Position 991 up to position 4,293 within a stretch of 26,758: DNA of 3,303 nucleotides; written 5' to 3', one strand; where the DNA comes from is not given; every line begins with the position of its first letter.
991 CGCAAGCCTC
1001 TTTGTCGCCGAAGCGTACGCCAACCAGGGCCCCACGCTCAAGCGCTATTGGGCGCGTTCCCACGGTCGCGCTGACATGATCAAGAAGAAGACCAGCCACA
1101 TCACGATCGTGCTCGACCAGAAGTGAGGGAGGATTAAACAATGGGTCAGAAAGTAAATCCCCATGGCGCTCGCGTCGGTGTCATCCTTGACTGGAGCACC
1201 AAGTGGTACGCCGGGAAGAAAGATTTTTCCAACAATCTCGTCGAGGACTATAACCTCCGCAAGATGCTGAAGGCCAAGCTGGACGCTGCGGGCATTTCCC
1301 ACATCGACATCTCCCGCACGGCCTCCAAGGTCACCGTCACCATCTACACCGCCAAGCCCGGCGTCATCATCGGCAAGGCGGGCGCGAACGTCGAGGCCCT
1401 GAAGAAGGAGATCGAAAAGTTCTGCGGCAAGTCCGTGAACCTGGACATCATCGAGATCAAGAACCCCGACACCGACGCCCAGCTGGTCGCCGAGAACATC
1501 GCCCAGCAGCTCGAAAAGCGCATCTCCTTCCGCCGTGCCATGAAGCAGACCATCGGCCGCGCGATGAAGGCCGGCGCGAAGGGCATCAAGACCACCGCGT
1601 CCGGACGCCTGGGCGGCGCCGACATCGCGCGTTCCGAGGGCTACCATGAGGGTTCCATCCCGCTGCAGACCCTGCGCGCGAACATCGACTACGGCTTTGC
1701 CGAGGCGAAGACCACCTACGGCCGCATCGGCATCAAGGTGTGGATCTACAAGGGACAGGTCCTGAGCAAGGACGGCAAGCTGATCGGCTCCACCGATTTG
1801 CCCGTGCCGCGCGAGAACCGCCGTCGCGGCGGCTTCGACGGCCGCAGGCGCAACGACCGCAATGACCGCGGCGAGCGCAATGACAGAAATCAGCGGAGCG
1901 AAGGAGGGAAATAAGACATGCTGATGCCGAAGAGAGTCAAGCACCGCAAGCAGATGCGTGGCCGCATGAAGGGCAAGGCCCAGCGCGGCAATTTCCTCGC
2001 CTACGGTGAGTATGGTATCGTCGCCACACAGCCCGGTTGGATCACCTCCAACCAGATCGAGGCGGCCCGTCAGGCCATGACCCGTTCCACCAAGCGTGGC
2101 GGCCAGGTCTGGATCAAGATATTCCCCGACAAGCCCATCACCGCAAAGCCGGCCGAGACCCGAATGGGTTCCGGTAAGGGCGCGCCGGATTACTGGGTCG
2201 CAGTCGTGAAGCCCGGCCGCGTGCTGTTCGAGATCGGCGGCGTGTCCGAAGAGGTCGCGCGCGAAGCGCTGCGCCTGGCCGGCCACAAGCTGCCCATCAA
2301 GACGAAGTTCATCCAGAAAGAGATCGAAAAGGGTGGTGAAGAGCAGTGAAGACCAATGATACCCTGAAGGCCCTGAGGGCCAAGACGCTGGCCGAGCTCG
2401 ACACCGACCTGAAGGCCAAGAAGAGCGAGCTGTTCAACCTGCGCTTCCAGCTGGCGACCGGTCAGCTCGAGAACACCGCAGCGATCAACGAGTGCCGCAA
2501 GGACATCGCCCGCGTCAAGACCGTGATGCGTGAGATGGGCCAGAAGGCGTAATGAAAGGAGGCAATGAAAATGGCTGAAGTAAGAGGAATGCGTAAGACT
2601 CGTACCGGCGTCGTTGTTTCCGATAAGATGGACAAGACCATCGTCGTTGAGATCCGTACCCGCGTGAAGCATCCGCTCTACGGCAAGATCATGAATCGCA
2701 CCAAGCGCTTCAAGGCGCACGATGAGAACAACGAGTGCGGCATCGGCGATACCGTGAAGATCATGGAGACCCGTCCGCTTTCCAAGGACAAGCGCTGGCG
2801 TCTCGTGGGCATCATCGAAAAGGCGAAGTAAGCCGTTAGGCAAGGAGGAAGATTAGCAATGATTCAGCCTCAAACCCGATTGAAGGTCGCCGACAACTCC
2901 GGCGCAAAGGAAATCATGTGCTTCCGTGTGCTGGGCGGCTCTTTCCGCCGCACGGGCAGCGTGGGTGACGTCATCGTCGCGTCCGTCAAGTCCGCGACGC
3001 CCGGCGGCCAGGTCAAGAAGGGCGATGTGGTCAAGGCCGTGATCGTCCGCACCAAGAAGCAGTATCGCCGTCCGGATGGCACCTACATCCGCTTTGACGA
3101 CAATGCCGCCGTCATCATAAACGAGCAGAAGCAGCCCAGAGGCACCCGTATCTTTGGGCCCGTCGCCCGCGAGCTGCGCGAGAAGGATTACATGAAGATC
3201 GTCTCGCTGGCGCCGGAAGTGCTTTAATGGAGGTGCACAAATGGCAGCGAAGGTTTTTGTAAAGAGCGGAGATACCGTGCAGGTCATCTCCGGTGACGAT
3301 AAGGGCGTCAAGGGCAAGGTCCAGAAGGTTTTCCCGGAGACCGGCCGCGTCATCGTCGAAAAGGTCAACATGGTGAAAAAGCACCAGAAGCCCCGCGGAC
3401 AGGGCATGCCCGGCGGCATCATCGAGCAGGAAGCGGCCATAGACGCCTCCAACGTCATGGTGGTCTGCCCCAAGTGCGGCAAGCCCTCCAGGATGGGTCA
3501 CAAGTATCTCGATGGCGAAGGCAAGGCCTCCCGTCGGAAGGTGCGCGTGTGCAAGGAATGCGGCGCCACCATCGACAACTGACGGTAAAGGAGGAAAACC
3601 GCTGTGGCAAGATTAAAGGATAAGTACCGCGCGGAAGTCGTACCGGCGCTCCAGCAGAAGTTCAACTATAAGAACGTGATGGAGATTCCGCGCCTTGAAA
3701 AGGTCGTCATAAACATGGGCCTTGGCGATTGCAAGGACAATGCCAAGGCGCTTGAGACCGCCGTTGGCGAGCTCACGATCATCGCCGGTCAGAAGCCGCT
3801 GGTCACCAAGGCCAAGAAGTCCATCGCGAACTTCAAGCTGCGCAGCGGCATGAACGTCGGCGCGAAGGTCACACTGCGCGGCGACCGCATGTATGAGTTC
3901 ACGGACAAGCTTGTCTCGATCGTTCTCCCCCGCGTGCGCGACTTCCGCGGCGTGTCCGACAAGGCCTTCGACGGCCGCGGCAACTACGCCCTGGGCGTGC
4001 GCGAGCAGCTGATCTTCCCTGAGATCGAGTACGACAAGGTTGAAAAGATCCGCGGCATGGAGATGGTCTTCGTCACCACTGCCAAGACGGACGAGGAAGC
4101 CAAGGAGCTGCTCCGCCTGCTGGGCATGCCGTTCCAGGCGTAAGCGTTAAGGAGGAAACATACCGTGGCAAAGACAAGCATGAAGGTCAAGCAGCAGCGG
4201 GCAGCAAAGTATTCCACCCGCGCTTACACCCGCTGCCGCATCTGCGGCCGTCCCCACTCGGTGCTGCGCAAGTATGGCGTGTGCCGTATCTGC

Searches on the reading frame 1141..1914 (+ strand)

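Call 13: search_protein_families(library=pfam, proteins=[window:1141-1914:+], max_evalue=0.01)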
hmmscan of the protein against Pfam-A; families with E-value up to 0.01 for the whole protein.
window:1141-1914:+ (257 aa): 4 families
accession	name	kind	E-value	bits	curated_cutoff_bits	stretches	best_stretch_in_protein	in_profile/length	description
PF00189.25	Ribosomal_S3_C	-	2.8e-38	130.8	34.1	1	120-202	1-83/83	Ribosomal protein S3, C-terminal domain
PF07650.23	KH_2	-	3.1e-18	65.8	22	1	39-110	2-77/78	KH domain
PF05316.17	VAR1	-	3.9e-06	27.5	33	1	85-202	47-192/195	Mitochondrial ribosomal protein (VAR1)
PF13083.13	KH_KhpA-B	-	0.0012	19.2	32.1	1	42-89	7-56/73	KhpA/KhpB, KH domain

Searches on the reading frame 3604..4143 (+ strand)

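Call 13: search_protein_families(library=pfam, proteins=[window:3604-4143:+], max_evalue=0.01)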
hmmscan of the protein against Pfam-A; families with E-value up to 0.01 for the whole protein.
window:3604-4143:+ (179 aa): 2 families
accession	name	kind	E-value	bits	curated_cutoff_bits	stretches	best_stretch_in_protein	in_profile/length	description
PF00673.26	Ribosomal_L5_C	-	3.9e-41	139.5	27.8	1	85-177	2-94/94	ribosomal L5P family C-terminus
PF00281.24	Ribosomal_L5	-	1.5e-27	96.1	34.9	1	24-80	1-57/57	Ribosomal protein L5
